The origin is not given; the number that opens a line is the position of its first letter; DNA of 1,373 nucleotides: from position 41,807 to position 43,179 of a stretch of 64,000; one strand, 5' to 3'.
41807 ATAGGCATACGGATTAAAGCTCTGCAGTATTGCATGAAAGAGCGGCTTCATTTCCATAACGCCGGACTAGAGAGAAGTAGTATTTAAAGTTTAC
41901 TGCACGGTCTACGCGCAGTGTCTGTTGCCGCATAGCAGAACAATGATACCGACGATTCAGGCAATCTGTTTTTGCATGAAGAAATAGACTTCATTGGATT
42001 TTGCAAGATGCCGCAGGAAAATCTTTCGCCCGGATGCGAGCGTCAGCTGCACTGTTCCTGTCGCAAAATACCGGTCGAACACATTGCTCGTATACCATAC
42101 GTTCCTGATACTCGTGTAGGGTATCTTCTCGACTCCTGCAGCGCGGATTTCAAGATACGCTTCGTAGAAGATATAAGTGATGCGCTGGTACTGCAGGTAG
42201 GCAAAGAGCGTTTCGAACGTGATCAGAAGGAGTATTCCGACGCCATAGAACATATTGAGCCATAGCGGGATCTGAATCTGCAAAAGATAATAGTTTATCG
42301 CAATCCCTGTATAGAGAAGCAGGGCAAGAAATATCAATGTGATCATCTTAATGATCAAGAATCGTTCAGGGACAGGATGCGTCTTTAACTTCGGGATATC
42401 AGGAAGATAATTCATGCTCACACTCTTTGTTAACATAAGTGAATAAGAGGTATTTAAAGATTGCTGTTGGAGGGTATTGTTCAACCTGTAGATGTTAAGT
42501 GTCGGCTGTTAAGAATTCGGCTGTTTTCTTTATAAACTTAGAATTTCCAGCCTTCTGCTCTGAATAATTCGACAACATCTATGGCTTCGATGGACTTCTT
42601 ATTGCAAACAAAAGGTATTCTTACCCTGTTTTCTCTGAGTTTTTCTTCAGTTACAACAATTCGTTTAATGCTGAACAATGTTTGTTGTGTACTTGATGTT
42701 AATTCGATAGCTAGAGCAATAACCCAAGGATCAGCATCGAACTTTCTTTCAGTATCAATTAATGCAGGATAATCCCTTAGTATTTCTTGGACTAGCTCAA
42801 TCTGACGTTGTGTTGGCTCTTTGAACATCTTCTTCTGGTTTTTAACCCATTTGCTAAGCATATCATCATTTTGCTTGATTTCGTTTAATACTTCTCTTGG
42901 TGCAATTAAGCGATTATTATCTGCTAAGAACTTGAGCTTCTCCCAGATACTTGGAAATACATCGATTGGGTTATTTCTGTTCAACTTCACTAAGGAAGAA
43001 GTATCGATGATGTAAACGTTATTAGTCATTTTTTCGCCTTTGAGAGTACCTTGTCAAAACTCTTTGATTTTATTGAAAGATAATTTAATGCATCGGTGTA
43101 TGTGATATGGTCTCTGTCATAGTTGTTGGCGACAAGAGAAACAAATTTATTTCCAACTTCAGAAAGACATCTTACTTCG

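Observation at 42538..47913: Low-GC defence island: RHH, MmeI-like Type IIG RM, small membrane protein, HTH-ImmA/IrrE and DUF4411, as one co-directional operon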

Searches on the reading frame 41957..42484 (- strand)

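Call 3: search_protein_families(library=pfam, proteins=[window:41957-42484:-], max_evalue=0.01)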
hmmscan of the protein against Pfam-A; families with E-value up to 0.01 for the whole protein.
window:41957-42484:- (175 aa): 1 family
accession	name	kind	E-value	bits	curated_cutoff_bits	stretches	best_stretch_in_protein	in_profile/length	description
PF03703.20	bPH_2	-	1.8e-05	25.3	22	1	120-167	26-75/78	Bacterial PH domain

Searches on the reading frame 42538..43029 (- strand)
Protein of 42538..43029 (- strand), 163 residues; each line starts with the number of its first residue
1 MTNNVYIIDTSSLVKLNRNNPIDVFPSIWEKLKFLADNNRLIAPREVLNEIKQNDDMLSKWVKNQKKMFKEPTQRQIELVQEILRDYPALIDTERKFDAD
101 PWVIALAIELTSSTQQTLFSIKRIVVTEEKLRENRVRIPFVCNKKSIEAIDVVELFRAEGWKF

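Call 3: search_protein_families(library=pfam, proteins=[window:42538-43029:-], max_evalue=0.01)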
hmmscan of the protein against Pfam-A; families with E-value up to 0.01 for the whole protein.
window:42538-43029:- (163 aa): 2 families
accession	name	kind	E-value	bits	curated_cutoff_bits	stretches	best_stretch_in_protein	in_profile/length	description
PF14367.12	DUF4411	-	1.4e-29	103.4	23.5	1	6-163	1-159/159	Domain of unknown function (DUF4411)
PF17146.10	PIN_6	-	0.0082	17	27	0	33-110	13-87/87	PIN domain of ribonuclease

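Call 4: search_protein_families(library=padloc, proteins=[window:42538-43029:-], max_evalue=0.01)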
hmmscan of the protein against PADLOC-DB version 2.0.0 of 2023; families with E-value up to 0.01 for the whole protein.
window:42538-43029:- (163 aa): 1 family
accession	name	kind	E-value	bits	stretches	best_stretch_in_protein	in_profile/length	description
PDLC05070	PDC-S70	-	0.00023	19.3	1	1-80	1-72/161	-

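Call 5: search_protein_families(library=ncbifam, proteins=[window:42538-43029:-], max_evalue=0.01)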
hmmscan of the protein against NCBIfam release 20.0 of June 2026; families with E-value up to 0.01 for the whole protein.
window:42538-43029:- (163 aa): 1 family
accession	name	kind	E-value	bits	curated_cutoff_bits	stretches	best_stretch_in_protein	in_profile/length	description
NF049996.1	NtdP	equivalog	0.0061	16.5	280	0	6-71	89-158/168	nucleoside tri-diphosphate phosphatase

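Call 11: search_solved_structures(query=window:42538-43029:-, max_evalue=1, show_alignments=2)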
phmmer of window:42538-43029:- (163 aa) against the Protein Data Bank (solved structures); distinct sequences matched with E-value up to 1: 3.
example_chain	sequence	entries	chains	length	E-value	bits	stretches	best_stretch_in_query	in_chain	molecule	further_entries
9vzy_D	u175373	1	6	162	1.5e-09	41.3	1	5-163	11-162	DUF4411 family protein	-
9vzz_A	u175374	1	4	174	1.4e-08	38.2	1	23-163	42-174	DUF4411 family protein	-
3tyy_A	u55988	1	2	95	0.49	13.7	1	45-100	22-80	Lamin-B1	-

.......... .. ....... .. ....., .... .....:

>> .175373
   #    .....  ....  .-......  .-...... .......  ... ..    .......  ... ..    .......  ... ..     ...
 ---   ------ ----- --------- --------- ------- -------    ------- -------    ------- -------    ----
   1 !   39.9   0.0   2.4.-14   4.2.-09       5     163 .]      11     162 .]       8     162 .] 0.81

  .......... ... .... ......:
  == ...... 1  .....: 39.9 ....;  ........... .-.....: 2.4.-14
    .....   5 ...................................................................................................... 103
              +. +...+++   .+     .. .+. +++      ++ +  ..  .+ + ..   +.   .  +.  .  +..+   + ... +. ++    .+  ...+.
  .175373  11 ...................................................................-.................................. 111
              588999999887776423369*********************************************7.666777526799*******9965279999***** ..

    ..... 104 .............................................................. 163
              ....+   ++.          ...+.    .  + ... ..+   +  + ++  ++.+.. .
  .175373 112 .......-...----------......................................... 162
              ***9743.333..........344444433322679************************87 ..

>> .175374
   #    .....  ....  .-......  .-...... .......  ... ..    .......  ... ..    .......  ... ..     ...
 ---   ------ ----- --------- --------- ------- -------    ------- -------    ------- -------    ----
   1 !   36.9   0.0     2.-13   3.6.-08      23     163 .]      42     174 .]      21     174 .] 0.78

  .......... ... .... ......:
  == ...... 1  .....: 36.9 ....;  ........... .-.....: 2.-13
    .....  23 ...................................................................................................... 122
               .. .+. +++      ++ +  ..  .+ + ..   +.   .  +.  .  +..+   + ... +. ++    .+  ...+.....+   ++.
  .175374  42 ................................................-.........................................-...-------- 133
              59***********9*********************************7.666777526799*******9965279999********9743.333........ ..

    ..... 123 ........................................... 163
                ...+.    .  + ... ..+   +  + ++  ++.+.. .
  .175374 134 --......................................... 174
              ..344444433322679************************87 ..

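Call 102: search_protein_families(library=phrogs, proteins=[window:42538-43029:-], max_evalue=0.01)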
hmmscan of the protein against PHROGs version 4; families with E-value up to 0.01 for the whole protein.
window:42538-43029:- (163 aa): 1 family
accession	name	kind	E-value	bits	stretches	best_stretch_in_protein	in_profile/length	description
phrog_11126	-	unknown function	5.5e-17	63.1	1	6-162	4-162/167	-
